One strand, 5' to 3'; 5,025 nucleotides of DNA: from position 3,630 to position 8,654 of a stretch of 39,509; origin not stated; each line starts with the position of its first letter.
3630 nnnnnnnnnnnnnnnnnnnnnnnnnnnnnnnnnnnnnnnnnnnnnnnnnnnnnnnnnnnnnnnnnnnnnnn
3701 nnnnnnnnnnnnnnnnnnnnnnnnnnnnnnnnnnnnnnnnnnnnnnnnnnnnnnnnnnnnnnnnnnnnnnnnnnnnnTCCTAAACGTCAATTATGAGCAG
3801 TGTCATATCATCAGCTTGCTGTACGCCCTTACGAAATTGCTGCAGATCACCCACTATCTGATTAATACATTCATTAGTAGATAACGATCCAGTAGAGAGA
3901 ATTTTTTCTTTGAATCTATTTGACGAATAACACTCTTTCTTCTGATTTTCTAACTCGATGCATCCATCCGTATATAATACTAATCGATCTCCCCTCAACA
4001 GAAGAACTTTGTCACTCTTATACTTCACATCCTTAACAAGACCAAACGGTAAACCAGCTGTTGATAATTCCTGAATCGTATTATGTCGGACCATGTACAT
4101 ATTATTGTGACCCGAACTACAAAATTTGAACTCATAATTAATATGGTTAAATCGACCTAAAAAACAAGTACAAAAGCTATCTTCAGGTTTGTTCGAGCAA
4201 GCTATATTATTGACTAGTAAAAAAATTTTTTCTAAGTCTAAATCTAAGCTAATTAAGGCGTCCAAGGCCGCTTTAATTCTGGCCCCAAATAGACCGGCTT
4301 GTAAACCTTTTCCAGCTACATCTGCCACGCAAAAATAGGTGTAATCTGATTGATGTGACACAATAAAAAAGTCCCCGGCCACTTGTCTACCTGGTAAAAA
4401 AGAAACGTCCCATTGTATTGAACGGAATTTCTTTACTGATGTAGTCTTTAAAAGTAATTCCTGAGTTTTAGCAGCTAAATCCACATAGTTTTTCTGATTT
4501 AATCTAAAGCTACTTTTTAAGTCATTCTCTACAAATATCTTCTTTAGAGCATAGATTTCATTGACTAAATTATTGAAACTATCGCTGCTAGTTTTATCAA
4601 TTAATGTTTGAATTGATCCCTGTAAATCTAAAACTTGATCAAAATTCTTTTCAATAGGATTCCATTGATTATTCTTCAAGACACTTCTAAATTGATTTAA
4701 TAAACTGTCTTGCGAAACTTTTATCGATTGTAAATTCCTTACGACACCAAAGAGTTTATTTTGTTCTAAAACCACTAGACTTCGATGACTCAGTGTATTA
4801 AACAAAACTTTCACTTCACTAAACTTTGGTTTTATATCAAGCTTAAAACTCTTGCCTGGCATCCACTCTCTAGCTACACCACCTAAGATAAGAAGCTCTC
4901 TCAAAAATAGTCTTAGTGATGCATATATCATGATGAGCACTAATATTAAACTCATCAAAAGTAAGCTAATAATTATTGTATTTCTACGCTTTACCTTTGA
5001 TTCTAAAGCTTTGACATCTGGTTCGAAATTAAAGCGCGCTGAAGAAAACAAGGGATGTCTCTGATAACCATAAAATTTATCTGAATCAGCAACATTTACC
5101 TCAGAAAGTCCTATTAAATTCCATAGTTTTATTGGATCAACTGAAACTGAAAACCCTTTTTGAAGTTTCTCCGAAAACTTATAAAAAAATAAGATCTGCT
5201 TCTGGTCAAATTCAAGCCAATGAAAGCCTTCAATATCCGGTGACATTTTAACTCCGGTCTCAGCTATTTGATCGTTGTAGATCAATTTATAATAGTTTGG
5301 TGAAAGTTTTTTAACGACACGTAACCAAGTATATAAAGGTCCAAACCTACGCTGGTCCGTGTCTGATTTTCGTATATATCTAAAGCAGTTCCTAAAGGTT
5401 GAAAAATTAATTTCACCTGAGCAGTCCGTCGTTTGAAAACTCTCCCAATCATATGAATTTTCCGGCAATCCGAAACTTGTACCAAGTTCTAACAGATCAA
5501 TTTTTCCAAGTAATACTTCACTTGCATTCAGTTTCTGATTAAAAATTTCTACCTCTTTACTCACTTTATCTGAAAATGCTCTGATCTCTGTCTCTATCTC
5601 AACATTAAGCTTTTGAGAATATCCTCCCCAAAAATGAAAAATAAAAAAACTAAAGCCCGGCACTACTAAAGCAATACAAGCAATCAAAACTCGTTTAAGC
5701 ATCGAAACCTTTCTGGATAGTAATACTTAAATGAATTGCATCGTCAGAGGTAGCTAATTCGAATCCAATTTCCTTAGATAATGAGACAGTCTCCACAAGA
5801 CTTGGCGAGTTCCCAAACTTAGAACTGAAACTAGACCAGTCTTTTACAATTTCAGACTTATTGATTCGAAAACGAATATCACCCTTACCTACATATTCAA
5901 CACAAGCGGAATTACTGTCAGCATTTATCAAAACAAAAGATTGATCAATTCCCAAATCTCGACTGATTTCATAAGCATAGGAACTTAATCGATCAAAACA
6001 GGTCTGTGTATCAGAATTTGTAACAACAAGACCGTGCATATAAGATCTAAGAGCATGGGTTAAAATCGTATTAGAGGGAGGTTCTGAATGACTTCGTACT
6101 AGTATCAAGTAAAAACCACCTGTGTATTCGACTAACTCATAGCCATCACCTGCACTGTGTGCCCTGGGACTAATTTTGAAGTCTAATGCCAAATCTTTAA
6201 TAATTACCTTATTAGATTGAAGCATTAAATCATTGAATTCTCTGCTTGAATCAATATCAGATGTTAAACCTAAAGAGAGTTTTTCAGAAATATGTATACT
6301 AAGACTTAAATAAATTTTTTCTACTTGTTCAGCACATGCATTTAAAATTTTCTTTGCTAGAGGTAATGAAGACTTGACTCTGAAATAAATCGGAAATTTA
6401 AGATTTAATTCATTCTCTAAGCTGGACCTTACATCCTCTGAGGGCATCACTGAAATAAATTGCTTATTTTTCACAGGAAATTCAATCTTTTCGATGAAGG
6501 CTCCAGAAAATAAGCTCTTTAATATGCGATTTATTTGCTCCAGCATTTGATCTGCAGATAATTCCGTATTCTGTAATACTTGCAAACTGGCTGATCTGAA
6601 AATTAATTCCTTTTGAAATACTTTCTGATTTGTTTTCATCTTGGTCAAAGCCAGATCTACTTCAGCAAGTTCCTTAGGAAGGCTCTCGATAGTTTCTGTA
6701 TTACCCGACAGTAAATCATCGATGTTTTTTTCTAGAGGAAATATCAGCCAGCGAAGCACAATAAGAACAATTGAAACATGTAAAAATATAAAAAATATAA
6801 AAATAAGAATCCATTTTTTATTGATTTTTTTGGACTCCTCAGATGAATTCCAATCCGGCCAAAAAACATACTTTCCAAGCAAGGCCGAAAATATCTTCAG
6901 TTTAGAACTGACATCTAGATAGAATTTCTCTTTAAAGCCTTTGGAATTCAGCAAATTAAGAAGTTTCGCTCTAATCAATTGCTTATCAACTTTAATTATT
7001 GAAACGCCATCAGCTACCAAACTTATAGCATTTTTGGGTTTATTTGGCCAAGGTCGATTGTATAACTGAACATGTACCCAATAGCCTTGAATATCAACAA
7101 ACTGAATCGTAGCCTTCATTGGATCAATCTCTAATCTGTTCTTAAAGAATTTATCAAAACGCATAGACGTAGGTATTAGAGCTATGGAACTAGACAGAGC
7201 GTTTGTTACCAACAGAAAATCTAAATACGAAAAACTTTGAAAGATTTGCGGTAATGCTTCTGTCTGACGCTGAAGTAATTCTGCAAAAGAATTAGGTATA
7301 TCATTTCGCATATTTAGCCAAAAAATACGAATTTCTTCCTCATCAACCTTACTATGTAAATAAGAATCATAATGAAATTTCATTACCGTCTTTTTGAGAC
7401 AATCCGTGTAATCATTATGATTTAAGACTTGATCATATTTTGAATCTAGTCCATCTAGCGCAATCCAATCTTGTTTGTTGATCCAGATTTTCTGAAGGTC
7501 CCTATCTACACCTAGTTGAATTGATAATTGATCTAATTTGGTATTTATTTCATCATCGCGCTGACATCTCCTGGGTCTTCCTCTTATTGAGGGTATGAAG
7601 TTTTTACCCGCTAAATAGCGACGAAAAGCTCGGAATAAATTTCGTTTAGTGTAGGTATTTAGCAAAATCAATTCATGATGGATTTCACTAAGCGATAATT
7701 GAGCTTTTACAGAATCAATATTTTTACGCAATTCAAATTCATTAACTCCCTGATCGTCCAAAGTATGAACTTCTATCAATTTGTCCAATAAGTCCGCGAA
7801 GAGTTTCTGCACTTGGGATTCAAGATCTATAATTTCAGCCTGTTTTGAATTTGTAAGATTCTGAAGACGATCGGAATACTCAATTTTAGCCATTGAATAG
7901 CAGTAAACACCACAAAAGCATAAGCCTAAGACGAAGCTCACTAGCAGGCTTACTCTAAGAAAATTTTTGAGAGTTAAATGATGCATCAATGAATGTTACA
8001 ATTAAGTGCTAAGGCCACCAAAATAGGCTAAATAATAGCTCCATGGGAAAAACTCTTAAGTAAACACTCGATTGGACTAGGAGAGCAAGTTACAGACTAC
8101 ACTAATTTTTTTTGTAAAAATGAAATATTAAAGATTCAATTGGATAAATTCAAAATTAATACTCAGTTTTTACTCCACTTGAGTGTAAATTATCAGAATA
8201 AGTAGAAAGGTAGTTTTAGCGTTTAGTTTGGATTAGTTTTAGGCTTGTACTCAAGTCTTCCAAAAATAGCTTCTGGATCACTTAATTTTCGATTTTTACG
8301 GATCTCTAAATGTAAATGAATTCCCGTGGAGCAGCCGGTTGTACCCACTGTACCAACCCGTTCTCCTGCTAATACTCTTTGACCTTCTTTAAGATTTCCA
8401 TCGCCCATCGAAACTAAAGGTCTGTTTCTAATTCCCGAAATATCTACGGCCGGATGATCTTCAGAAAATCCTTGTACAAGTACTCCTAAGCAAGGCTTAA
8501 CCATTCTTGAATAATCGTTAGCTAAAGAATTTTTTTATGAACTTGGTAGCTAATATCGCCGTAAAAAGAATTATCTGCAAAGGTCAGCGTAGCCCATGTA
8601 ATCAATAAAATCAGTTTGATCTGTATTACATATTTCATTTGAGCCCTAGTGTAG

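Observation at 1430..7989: Partner-switching-like operon without kinase or sigma factor, built around a P-loop/TPR/wHTH regulator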

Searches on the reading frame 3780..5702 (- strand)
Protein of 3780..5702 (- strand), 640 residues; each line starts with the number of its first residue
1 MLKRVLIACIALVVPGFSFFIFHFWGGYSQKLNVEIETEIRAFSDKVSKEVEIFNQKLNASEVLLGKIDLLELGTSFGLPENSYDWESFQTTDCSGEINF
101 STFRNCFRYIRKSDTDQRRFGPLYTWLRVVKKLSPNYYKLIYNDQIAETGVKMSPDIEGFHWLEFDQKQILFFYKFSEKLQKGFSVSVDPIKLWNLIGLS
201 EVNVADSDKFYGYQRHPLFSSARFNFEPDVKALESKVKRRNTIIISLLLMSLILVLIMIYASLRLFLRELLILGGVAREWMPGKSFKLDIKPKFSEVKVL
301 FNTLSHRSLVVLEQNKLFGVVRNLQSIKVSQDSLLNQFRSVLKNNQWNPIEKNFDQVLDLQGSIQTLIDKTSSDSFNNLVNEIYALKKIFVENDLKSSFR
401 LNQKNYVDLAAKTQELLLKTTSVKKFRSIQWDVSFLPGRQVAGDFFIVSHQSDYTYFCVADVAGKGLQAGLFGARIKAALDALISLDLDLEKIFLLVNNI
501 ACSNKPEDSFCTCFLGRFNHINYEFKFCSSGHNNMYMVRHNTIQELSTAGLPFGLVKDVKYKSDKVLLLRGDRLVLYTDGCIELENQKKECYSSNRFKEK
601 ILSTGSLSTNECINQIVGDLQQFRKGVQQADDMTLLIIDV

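Call 4: search_protein_families(library=pfam, proteins=[window:3780-5702:-], max_evalue=0.1)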
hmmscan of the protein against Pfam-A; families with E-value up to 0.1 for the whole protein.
window:3780-5702:- (640 aa): 2 families
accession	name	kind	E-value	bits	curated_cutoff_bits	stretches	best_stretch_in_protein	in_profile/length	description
PF07228.17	SpoIIE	-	6.1e-39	134.4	25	1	453-640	3-191/192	Stage II sporulation protein E (SpoIIE)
PF16284.10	DUF4930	-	0.034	14.6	25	1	338-450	3-110/144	Domain of unknown function (DUF4930)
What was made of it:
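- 3783..4346 (-): PP2C (SpoIIE family) catalytic domain of g2, residues 453-640. Conserved residues are GD444F, D461-V-A-G-K-G, D579-G and D631-D632. PF07228, E 6e-39 (call 4).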

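Call 5: search_protein_families(library=ncbifam, proteins=[window:3780-5702:-], max_evalue=0.1)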
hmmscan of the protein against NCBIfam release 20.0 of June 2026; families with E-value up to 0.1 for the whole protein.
window:3780-5702:- (640 aa): 3 families
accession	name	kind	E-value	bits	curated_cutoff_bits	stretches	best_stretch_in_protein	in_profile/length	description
TIGR02865.1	spore_II_E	equivalog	2e-13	49.3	490.8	1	438-638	563-761/764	stage II sporulation protein E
NF038263.1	prot_phos_SiaA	equivalog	1.1e-06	27.6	700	1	406-637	414-654/658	biofilm regulation protein phosphatase SiaA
NF045505.1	RR_RssB_Pseudo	equivalog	0.0036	16.4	700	0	524-605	280-362/394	two-component system response regulator RssB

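Call 87: search_protein_families(library=padloc, proteins=[window:3780-5702:-], max_evalue=0.01)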
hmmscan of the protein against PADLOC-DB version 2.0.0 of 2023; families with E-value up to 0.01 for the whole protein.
window:3780-5702:- (640 aa): 0 families

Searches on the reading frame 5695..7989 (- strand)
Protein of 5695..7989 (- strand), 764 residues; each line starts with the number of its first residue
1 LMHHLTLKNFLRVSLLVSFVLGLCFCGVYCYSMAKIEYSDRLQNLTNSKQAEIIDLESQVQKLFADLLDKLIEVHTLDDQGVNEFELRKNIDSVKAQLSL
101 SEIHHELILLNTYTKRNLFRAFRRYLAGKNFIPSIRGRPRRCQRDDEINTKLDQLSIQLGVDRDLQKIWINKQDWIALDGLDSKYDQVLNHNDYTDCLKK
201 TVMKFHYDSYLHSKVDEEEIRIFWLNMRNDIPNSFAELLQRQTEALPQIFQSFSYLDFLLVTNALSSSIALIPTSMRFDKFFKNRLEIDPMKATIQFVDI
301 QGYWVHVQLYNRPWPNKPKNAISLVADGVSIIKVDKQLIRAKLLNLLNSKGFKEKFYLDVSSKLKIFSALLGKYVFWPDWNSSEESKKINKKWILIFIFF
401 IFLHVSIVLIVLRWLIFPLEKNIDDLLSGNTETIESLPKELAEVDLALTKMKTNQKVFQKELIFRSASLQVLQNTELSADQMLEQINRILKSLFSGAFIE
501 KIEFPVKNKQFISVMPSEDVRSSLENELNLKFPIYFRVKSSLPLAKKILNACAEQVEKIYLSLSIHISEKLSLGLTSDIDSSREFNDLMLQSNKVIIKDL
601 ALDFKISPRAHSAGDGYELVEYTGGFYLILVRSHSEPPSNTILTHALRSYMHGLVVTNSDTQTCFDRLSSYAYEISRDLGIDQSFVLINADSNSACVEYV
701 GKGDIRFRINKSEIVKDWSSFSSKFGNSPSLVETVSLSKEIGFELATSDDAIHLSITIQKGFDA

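Call 4: search_protein_families(library=pfam, proteins=[window:5695-7989:-], max_evalue=0.1)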
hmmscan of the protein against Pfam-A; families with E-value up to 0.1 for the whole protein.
window:5695-7989:- (764 aa): 1 family
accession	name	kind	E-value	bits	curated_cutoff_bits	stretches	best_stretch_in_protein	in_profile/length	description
PF19075.5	DUF5771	-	0.053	14.2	26.2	0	87-132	21-64/69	Family of unknown function (DUF5771)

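Call 5: search_protein_families(library=ncbifam, proteins=[window:5695-7989:-], max_evalue=0.1)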
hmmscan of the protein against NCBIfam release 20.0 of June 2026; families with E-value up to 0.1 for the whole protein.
window:5695-7989:- (764 aa): 1 family
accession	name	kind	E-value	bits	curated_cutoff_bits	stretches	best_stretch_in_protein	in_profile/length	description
NF053609.1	Sul12a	equivalog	0.099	12.9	150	0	589-610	14-35/103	Sul12a family chromatin-organizing protein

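Call 34: search_protein_families(library=pfam, alignment_id=A2, max_evalue=1)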
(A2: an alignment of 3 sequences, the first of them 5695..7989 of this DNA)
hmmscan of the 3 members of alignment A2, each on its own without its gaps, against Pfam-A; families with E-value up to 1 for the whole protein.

A. member 1, window:5695-7989:- (764 aa): 1 family
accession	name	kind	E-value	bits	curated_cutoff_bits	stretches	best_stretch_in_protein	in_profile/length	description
PF19075.5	DUF5771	-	0.053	14.2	26.2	1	87-132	21-64/69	Family of unknown function (DUF5771)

B. families by the number of members that match (of 3 scanned): 2 families
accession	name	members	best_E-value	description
PF19075.5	DUF5771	1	0.053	Family of unknown function (DUF5771)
PF25774.1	CC_CEP250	1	0.25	CEP250 coiled coil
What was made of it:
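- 5695..7989 (-): g1: 764-aa inner-membrane protein. TM helices lie at about residues 7-34 and 389-420, with a periplasmic domain of about 355 aa between them. The cytoplasmic C-terminus is a degenerate PP2C-like domain. The real start is probably the ATG at 7986. No Pfam hit in 3 of 3 homologs (call 34).
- Checked: The 'divergent PP2C-like' call has no Pfam support (calls 4, 34).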

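Call 87: search_protein_families(library=padloc, proteins=[window:5695-7989:-], max_evalue=0.01)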
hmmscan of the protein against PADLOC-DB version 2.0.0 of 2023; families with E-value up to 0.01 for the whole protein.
window:5695-7989:- (764 aa): 0 families

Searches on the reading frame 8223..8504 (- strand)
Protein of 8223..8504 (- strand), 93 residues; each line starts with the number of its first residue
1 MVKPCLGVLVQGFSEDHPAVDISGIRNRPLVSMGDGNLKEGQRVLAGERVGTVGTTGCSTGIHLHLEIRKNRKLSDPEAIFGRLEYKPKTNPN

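Call 4: search_protein_families(library=pfam, proteins=[window:8223-8504:-], max_evalue=0.1)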
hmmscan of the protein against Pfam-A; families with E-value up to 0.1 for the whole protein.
window:8223-8504:- (93 aa): 1 family
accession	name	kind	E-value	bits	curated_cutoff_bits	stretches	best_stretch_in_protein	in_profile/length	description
PF01551.29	Peptidase_M23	-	3.7e-11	43.5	28.7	1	34-77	53-96/96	Peptidase family M23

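Call 5: search_protein_families(library=ncbifam, proteins=[window:8223-8504:-], max_evalue=0.1)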
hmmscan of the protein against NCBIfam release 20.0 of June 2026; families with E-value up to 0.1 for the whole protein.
window:8223-8504:- (93 aa): 12 families
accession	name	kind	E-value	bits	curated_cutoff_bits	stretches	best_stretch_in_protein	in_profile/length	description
NF008652.0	PRK11649.1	equivalog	2.2e-07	29.9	341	1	38-77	367-406/439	murein DD-endopeptidase MepM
NF053824.1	PdgNdpepShyC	equivalog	4.7e-06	25.8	700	1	37-69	349-381/429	peptidoglycan DD-endopeptidase ShyC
NF053825.1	PdgNdpepShyA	equivalog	8.5e-05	21.4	700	1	38-71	350-384/425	peptidoglycan DD-endopeptidase ShyA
NF052336.1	PdgHdaseHSB100310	equivalog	0.00012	21.6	500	1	38-73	111-146/316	peptidoglycan hydrolase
NF008123.1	PRK10871.1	equivalog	0.00014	21.4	311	1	39-77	321-358/365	murein hydrolase activator NlpD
NF053738.1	S2SprSpoIIQBc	equivalog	0.00018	21.2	250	1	31-81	171-223/232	stage II sporulation protein SpoIIQ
NF052530.1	Heli_ShapePgp3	exception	0.00032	19.9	300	1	37-77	220-260/270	peptidoglycan metallopeptidase Pgp3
NF040883.1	amid_act_ActS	equivalog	0.00081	18.7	375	1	39-80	192-232/242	amidase activator ActS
NF050804.1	CellDivDipMCaul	equivalog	0.0011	17.9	900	1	37-70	582-615/634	cell division endopeptidase DipM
NF041208.1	celldiv_DipM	equivalog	0.049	12.8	740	1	39-77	375-413/419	cell division endopeptidase DipM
NF008644.1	PRK11637.1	equivalog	0.062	12.3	270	1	40-83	342-385/385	murein hydrolase activator EnvC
NF052529.1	PG_M23_Pgp6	exception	0.068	11.8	600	1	37-68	388-419/452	peptidoglycan metallopeptidase Pgp6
